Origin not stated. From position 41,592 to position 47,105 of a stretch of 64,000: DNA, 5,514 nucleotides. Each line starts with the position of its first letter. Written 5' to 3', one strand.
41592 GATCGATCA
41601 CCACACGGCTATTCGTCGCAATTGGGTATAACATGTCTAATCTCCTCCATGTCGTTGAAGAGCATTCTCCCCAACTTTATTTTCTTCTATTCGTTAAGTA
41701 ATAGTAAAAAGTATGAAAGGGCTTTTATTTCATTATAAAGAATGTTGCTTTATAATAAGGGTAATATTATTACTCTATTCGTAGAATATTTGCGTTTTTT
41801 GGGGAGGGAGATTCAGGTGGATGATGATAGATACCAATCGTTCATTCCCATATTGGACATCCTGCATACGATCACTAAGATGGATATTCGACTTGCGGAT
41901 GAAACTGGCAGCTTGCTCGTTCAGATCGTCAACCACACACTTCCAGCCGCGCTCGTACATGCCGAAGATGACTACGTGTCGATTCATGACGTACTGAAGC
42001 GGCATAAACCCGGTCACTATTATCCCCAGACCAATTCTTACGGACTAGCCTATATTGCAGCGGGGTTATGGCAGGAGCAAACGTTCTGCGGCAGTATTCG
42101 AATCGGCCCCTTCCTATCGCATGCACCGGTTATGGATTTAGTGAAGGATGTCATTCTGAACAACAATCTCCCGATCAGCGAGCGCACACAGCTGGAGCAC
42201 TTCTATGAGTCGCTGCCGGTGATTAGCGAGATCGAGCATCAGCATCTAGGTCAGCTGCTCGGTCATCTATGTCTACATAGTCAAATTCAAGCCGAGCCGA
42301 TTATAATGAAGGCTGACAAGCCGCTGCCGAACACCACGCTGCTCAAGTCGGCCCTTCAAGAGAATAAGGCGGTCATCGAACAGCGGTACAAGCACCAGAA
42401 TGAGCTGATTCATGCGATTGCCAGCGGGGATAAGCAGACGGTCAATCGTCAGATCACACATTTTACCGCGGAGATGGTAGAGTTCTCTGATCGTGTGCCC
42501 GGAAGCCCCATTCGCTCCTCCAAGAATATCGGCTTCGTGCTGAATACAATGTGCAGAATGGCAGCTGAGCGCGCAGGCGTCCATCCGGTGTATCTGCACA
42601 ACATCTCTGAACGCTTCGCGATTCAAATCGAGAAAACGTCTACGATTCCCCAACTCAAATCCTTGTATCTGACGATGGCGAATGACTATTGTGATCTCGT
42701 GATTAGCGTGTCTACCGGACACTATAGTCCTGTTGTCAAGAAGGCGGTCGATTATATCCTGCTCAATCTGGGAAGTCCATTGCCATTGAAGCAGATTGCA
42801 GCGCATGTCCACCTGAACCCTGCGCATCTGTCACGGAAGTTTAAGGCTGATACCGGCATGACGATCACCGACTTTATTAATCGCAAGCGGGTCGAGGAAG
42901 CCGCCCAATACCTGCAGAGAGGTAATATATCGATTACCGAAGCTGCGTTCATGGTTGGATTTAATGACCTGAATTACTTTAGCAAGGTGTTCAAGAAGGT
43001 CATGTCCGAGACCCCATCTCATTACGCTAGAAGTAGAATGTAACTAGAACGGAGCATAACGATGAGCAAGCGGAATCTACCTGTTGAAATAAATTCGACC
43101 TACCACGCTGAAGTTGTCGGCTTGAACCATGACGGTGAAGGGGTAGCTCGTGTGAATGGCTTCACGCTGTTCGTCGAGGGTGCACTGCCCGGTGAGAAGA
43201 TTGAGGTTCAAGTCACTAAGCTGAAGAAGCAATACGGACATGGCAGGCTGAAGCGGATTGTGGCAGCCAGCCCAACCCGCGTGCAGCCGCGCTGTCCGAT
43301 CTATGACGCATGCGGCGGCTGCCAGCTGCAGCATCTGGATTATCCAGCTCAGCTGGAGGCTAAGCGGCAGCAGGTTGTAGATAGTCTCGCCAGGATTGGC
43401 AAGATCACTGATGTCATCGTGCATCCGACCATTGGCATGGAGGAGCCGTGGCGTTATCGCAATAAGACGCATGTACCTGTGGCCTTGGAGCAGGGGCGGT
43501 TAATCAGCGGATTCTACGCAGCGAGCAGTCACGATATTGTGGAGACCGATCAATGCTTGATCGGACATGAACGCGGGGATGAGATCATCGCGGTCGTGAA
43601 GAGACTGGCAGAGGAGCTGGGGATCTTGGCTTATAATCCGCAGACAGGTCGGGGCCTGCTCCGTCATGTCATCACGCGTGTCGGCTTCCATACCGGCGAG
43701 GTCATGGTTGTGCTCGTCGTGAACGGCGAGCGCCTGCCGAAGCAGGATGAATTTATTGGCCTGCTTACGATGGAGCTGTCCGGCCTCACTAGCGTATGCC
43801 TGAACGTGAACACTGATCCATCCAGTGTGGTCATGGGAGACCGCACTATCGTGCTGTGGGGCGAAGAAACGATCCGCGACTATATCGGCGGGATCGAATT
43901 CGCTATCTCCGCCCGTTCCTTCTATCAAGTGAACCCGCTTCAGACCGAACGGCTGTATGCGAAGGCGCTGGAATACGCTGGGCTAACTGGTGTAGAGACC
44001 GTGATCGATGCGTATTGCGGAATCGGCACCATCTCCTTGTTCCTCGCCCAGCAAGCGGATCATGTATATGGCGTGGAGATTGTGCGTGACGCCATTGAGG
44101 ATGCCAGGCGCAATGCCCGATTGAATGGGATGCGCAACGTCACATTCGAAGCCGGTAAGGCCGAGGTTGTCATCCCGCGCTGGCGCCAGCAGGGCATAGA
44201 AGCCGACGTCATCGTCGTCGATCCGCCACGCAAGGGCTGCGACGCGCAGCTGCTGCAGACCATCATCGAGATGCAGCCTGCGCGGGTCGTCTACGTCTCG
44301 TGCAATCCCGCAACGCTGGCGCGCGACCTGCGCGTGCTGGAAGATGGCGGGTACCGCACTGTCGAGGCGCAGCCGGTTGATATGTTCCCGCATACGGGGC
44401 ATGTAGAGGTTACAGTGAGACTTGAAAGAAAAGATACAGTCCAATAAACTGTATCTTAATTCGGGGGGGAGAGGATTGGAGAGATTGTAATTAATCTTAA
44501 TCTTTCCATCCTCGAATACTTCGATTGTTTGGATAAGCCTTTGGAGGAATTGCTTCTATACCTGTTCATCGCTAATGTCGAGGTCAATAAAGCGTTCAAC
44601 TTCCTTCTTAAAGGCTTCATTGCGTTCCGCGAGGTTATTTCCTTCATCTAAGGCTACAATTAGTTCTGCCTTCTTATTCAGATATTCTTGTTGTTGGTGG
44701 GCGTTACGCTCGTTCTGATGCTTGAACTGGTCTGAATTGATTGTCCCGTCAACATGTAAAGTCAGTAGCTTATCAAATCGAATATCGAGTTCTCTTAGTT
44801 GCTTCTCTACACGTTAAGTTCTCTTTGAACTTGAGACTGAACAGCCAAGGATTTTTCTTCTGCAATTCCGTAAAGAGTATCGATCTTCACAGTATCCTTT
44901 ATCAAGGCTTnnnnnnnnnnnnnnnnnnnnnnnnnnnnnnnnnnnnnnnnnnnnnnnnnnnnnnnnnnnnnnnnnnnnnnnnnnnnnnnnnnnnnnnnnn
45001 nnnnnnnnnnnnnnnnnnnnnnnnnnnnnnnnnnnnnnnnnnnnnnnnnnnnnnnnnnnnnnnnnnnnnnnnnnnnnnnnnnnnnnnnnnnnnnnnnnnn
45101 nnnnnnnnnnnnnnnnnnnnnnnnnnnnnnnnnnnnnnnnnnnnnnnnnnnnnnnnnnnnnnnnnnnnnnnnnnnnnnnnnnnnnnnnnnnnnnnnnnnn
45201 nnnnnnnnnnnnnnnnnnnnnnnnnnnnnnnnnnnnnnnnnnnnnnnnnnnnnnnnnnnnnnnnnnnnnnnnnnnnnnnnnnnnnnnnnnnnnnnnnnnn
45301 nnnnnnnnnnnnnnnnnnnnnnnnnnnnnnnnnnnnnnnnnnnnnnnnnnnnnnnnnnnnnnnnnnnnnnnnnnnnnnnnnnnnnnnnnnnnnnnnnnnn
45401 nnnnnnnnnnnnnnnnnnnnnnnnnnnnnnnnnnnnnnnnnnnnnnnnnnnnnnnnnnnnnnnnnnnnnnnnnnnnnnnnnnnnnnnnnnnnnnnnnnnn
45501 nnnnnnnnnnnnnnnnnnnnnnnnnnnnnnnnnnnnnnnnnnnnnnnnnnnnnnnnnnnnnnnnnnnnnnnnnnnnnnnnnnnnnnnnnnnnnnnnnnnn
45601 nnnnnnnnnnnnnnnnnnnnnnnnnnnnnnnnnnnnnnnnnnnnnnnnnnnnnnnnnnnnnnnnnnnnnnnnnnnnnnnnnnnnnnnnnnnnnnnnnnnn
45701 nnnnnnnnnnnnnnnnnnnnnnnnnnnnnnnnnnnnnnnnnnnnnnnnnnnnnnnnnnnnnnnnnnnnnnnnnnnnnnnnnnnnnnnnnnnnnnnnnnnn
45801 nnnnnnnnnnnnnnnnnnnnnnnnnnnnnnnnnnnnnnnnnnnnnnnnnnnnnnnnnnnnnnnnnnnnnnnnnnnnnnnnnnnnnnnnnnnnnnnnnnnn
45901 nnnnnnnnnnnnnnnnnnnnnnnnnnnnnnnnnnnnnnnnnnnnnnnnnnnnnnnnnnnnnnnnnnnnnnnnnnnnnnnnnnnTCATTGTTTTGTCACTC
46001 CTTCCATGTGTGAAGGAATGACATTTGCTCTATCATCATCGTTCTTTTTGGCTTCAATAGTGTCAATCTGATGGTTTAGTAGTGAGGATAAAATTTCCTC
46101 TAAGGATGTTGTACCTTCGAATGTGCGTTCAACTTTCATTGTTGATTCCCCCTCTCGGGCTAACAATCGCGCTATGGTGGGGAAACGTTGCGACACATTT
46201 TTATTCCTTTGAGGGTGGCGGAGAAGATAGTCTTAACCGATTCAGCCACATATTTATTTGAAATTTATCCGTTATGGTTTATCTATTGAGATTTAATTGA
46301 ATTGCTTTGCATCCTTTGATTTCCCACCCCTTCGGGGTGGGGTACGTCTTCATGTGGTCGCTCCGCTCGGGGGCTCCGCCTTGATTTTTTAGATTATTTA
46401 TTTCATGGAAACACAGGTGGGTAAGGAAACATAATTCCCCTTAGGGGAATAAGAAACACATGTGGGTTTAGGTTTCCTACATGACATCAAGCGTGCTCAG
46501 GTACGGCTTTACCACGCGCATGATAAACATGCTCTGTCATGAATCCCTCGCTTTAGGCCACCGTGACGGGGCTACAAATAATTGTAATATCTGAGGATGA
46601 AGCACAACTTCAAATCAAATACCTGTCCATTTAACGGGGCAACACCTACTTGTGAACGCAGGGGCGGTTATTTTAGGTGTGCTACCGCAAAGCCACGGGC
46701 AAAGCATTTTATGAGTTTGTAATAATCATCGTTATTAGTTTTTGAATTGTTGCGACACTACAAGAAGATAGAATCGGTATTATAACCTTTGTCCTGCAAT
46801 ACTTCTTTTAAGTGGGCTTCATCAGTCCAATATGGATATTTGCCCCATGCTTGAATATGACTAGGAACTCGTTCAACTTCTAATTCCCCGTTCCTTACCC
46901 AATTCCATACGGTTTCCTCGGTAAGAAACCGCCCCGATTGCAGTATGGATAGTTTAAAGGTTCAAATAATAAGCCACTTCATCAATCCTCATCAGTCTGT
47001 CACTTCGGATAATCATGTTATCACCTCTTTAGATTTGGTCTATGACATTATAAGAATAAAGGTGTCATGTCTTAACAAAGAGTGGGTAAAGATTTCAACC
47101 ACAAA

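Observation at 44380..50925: Integration into the last codons of rlmD, with both junctions readable and the displaced native C-terminus 6.5 kb downstream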

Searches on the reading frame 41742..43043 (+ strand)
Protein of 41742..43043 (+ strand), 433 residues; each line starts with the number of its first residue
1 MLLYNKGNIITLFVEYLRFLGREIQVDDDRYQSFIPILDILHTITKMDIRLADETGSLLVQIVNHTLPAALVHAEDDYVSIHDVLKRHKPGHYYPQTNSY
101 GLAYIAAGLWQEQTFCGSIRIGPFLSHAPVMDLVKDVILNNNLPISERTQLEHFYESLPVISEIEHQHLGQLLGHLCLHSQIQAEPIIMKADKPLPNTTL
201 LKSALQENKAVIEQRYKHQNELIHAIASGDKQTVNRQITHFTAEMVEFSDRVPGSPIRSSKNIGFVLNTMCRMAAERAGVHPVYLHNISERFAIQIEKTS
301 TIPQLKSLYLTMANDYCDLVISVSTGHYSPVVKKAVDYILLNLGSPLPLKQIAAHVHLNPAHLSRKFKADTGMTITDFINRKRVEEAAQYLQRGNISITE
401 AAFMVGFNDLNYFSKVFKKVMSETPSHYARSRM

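Call 15: find_encoding_contigs(protein=window:41742-43043:+, flank=10000, max_places=10)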
Protein window:41742-43043:+ (433 aa): 4 contigs read that carry it; 1 place shown.
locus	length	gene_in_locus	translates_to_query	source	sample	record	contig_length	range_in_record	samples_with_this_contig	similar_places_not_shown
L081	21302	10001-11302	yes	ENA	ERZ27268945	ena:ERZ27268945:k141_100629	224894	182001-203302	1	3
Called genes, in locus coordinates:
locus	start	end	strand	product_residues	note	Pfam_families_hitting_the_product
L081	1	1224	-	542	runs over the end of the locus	PF00072:Response_reg, PF17853:GGDEF_2 (faint), PF00165:HTH_AraC, PF12833:HTH_18, PF00165:HTH_AraC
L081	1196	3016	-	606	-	PF00672:HAMP, PF06580:His_kinase, PF02518:HATPase_c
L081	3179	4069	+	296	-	PF00528:BPD_transp_1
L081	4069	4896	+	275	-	PF00528:BPD_transp_1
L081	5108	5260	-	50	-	-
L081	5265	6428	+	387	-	PF01547:SBP_bac_1, PF13416:SBP_bac_8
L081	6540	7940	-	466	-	PF13347:MFS_2, PF07690:MFS_1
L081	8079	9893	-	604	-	PF02837:Glyco_hydro_2_N, PF22666:Glyco_hydro_2_N2, PF00703:Glyco_hydro_2, PF02836:Glyco_hydro_2_C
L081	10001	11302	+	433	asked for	PF00165:HTH_AraC, PF12833:HTH_18, PF00165:HTH_AraC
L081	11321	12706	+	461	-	PF01938:TRAM, PF02475:TRM5-TYW2_MTfase (faint), PF05958:tRNA_U5-meth_tr, PF05175:MTS (weak), PF09445:Methyltransf_15 (weak), PF13649:Methyltransf_25 (weak), PF13847:Methyltransf_31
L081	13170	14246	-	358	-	PF00239:Resolvase, PF07508:Recombinase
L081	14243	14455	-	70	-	-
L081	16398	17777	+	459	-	-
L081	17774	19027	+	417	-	PF02463:SMC_N (faint), PF20469:OLD-like_TOPRIM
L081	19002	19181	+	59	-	-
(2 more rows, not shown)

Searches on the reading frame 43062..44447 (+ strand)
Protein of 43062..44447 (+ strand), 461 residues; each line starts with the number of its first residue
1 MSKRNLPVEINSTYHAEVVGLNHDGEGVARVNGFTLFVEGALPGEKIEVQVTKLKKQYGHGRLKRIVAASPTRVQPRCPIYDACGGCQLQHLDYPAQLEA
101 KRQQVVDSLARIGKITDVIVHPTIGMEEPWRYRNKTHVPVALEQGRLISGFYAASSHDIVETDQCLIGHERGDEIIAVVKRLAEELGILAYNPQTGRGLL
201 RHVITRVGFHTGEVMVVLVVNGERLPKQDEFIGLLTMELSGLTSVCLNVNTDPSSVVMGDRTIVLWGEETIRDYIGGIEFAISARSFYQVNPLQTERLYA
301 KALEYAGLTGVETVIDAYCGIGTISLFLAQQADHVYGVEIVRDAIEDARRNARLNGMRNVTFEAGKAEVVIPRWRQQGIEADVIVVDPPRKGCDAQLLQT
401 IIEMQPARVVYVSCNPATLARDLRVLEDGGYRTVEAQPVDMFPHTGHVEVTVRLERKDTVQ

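Call 7: search_protein_families(library=pfam, proteins=[window:43062-44447:+], max_evalue=0.01)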
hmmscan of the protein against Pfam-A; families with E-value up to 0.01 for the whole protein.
window:43062-44447:+ (461 aa): 11 families
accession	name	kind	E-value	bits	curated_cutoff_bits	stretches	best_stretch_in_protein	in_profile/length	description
PF05958.17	tRNA_U5-meth_tr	-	1.5e-19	70.7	23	1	284-457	176-357/357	tRNA (Uracil-5-)-methyltransferase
PF01938.26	TRAM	-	3.8e-14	52.7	21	1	8-63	2-60/61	TRAM domain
PF13847.12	Methyltransf_31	-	2.5e-12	47.1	27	1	312-399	5-82/145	Methyltransferase domain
PF13649.12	Methyltransf_25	-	4.1e-07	31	27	1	314-369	1-57/97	Methyltransferase domain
PF09445.16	Methyltransf_15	-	4.8e-07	29.9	22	1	312-394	2-85/165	RNA cap guanine-N2 methyltransferase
PF05175.20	MTS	-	4.1e-06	27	23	1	312-392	33-110/170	Methyltransferase small domain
PF02475.24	TRM5-TYW2_MTfase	-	1.1e-05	25.9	28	1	311-387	37-111/164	TRM5/TYW2 methyltransferase domain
PF03602.21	Cons_hypoth95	-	4.3e-05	23.7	24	1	312-412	43-150/182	Conserved hypothetical protein 95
PF06325.19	PrmA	-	0.00043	20.3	22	1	300-385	152-231/296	Ribosomal protein L11 methyltransferase (PrmA)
PF08241.18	Methyltransf_11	-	0.0038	18.3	21.2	0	319-368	5-52/95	Methyltransferase domain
PF01170.24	UPF0020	-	0.0097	16.1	22.3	0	330-389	48-130/197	RMKL-like, methyltransferase domain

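Call 16: find_encoding_contigs(protein=window:43062-44447:+, flank=10000, max_places=10)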
Protein window:43062-44447:+ (461 aa): 5 contigs read that carry it; 2 places shown.
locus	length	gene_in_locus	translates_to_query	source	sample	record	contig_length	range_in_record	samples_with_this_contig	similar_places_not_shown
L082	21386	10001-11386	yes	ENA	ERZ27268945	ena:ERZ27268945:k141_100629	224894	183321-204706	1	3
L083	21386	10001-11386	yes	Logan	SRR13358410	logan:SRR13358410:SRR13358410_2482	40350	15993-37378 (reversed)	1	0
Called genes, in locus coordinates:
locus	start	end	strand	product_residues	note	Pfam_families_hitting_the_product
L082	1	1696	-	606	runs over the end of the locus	PF00672:HAMP, PF06580:His_kinase, PF02518:HATPase_c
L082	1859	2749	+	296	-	PF00528:BPD_transp_1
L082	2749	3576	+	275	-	PF00528:BPD_transp_1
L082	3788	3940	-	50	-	-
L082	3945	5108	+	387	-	PF01547:SBP_bac_1, PF13416:SBP_bac_8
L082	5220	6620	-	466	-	PF13347:MFS_2, PF07690:MFS_1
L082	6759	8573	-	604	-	PF02837:Glyco_hydro_2_N, PF22666:Glyco_hydro_2_N2, PF00703:Glyco_hydro_2, PF02836:Glyco_hydro_2_C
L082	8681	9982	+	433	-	PF00165:HTH_AraC, PF12833:HTH_18, PF00165:HTH_AraC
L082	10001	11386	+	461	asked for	PF01938:TRAM, PF02475:TRM5-TYW2_MTfase (faint), PF05958:tRNA_U5-meth_tr, PF05175:MTS (weak), PF09445:Methyltransf_15 (weak), PF13649:Methyltransf_25 (weak), PF13847:Methyltransf_31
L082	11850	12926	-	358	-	PF00239:Resolvase, PF07508:Recombinase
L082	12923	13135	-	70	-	-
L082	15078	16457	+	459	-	-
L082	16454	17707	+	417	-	PF02463:SMC_N (faint), PF20469:OLD-like_TOPRIM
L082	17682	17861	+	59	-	-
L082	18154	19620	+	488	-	PF02463:SMC_N (faint), PF13175:AAA_15 (weak), PF13304:AAA_21 (weak)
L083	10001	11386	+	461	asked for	PF01938:TRAM, PF02475:TRM5-TYW2_MTfase (faint), PF05958:tRNA_U5-meth_tr, PF05175:MTS (weak), PF09445:Methyltransf_15 (weak), PF13649:Methyltransf_25 (weak), PF13847:Methyltransf_31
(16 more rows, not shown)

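Call 86: predict_structure(alignment_id=A3)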
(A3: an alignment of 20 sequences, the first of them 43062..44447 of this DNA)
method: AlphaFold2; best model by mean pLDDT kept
length: 461 residues; sequences in the alignment: 20
mean_pLDDT: 88.4   pTM: 0.85
mean pLDDT of the five models: 88.4, 88.3, 87.9, 86.5, 84.1
residues with pLDDT >= 90: 284; 70-90: 149; 50-70: 24; < 50: 4
segments of 3 or more residues with pLDDT < 50: none
pLDDT, mean of each block of 10 residues (from residue 1): 70 94 86 90 93 90 92 81 67 91 91 83 89 87 89 76 78 92 94 87 91 94 91 96 93 69 92 92 75 90 96 92 92 95 88 96 94 94 90 92 95 89 93 95 84 84 35
secondary structure, 60 per line:
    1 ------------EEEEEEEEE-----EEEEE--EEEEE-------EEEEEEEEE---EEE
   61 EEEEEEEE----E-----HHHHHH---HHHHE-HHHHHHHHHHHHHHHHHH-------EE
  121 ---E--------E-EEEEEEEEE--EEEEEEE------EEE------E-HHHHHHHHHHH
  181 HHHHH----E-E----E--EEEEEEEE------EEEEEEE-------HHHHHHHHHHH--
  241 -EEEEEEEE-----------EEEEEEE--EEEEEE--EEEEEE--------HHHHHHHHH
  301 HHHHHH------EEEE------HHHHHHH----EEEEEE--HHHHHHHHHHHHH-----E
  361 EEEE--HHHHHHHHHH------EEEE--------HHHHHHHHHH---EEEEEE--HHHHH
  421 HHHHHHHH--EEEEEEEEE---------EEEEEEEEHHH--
elements in order: E13-21 E27-31 E34-38 E46-54 E58-68 H79-84 H88-91 H94-111 E135-143 E146-152 E159-161 H170-185 E200-207 E214-220 H228-238 E242-249 E261-267 E270-275 E278-283 H292-306 E313-316 H323-329 E334-339 H342-354 E360-364 H367-376 E383-386 H395-404 E408-413 H416-428 E431-439 E449-456

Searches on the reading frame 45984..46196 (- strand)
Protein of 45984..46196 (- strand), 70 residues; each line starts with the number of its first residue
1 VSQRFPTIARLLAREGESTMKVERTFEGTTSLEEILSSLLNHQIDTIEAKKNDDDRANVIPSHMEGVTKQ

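Call 7: search_protein_families(library=pfam, proteins=[window:45984-46196:-], max_evalue=0.01)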
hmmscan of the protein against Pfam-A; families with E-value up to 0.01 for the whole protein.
window:45984-46196:- (70 aa): 0 families

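Call 50: search_protein_families(library=ncbifam, proteins=[window:45984-46196:-], max_evalue=0.001)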
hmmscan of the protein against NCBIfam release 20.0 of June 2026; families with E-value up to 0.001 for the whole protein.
window:45984-46196:- (70 aa): 0 families

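Call 51: search_protein_families(library=phrogs, proteins=[window:45984-46196:-], max_evalue=0.001)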
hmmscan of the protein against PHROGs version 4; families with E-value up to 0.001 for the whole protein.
window:45984-46196:- (70 aa): 0 families

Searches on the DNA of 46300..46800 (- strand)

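Call 82: search_rna_families(source=window, start=46300, end=46800, threshold=gathering, show_alignments=1)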
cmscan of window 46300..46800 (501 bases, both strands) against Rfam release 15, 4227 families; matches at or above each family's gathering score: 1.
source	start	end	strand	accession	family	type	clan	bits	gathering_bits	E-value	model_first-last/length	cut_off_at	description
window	46479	46600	-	RF02955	EGFOA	Gene; sRNA;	-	63.1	37.7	4.3e-11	1-108/108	no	EGFOA RNA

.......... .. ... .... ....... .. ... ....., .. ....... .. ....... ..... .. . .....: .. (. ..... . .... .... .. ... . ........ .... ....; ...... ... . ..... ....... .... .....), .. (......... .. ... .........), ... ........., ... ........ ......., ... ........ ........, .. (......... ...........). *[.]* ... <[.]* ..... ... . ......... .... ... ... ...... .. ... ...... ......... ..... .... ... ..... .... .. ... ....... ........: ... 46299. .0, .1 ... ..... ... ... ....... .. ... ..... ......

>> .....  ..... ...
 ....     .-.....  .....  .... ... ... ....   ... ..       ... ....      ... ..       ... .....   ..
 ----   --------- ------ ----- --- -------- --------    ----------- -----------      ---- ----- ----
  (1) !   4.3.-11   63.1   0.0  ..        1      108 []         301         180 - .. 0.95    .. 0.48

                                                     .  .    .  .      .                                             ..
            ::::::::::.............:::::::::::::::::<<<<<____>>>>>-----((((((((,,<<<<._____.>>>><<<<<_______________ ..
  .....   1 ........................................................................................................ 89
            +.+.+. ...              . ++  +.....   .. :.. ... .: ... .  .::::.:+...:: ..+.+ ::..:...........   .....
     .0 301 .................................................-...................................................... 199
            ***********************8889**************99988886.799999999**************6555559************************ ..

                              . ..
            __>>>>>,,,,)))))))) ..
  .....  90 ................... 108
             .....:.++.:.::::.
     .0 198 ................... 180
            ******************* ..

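Call 96: search_dna_similar(query=window:46470-46610:-, collection=plasmids, mode=distant, max_evalue=0.001, max_rows=20)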
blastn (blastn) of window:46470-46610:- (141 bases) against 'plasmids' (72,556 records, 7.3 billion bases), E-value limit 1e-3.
No match.

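Call 97: search_dna_similar(query=window:46470-46610:-, collection=phages, mode=distant, max_evalue=0.001, max_rows=20)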
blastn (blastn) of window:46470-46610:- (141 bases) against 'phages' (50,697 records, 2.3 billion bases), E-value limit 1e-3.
No match.

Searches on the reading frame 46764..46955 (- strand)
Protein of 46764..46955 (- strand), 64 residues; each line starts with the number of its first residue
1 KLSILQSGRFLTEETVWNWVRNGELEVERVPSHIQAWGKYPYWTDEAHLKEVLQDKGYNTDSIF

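Call 51: search_protein_families(library=phrogs, proteins=[window:46764-46955:-], max_evalue=0.001)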
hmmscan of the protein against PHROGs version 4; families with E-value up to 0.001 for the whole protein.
window:46764-46955:- (64 aa): 0 families

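Call 104: search_protein_families(library=pfam, proteins=[window:46764-46955:-], max_evalue=0.01)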
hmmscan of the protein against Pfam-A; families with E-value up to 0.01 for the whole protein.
window:46764-46955:- (64 aa): 0 families
